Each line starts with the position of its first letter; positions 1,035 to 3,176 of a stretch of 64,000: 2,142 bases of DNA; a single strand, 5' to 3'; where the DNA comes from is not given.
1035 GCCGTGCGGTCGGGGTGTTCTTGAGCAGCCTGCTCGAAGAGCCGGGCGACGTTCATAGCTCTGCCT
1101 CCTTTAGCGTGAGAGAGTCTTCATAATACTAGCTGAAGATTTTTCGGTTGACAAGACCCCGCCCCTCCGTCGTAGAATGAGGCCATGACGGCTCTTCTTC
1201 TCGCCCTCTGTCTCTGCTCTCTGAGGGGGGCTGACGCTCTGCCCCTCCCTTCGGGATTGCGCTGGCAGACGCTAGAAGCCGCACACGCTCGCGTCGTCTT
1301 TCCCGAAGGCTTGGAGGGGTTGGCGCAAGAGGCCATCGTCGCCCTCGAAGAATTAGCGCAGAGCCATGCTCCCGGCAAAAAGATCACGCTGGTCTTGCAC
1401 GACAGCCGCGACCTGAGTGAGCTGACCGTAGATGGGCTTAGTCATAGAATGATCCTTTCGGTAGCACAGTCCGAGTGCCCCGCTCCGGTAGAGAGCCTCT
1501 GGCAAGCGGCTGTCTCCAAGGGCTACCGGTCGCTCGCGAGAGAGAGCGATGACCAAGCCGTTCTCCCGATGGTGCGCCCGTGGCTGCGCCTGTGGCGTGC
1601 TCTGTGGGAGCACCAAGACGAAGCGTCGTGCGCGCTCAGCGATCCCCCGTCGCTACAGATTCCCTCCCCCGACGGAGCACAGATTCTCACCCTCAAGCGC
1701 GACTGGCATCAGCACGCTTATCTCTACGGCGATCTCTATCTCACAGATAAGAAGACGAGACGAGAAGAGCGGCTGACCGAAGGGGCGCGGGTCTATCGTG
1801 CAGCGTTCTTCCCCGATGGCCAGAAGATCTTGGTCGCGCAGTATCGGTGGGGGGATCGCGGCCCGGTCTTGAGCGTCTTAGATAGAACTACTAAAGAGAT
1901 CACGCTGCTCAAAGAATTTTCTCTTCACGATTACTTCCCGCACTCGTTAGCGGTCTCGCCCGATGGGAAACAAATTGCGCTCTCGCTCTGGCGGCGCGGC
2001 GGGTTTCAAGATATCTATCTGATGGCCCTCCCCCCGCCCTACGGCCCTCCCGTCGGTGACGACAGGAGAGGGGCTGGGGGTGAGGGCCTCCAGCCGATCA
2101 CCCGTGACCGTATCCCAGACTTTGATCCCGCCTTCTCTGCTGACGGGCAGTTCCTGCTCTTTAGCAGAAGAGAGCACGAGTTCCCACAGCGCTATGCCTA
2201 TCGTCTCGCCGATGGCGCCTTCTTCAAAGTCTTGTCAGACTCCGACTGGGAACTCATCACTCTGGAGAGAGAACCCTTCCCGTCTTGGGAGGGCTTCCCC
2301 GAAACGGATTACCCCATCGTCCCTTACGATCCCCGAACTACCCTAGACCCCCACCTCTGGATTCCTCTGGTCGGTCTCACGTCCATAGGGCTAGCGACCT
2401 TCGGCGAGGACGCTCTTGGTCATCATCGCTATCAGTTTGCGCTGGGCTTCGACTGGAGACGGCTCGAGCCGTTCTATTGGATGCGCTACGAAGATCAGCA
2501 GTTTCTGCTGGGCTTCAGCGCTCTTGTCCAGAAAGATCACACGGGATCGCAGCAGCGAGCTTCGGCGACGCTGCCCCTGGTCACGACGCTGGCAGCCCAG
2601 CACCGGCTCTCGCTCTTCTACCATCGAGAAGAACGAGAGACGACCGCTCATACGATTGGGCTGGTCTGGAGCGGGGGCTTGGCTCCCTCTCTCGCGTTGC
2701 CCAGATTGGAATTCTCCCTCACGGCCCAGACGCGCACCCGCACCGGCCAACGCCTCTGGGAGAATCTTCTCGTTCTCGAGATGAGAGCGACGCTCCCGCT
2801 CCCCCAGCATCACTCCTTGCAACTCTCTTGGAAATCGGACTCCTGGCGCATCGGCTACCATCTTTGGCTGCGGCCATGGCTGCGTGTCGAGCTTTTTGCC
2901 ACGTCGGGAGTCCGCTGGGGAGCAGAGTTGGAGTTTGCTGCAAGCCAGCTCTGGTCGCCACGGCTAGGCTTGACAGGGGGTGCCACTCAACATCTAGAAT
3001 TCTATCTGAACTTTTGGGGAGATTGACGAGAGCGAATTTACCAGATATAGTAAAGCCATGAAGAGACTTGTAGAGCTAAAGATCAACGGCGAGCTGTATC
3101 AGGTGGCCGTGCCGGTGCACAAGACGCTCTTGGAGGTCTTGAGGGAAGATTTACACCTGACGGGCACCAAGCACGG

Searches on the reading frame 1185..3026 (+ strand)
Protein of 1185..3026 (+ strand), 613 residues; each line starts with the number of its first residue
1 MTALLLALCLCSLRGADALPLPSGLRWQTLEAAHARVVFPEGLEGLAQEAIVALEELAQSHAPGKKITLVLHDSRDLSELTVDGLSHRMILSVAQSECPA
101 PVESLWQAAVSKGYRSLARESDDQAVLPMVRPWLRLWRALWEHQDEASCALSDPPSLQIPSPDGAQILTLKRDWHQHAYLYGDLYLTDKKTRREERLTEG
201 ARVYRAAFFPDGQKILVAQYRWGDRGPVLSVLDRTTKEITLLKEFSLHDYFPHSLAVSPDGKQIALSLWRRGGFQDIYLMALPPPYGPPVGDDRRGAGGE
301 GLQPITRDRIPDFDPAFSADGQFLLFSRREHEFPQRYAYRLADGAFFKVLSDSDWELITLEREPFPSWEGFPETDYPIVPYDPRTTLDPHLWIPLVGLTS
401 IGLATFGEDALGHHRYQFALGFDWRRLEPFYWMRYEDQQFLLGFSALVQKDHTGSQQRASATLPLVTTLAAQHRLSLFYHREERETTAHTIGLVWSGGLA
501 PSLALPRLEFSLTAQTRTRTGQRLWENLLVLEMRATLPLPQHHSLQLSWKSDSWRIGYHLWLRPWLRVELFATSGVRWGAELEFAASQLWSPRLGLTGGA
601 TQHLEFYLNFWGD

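Call 76: find_encoding_contigs(protein=window:1185-3026:+, flank=10000, max_places=1)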
Protein window:1185-3026:+ (613 aa): 9 contigs read that carry it; 1 place shown.
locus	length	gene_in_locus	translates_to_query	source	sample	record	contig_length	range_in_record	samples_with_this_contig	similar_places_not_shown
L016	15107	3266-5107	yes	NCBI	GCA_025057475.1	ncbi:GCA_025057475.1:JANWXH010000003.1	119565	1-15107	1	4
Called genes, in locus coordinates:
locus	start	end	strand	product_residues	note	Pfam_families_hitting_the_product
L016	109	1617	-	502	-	PF22612:GH113, PF13547:GTA_TIM (faint)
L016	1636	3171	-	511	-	PF00501:AMP-binding, PF13193:AMP-binding_C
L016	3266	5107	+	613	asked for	PF26550:Tricorn_2nd (faint), PF26549:Tricorn_N (faint), PF07676:PD40 (faint)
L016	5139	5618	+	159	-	PF00111:Fer2, PF13085:Fer2_3 (weak), PF01799:Fer2_2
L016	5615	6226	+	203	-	PF00080:Sod_Cu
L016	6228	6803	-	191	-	PF07894:SACK1 (faint), PF13091:PLDc_2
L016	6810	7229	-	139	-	-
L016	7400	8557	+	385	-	-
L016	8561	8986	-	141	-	-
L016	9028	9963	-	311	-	PF00056:Ldh_1_N, PF02866:Ldh_1_C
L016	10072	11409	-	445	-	PF03951:Gln-synt_N, PF00120:Gln-synt_C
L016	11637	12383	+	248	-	PF20772:TACO1_YebC_N, PF01709:Transcrip_reg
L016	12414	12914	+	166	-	-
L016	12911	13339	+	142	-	-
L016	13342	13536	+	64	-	-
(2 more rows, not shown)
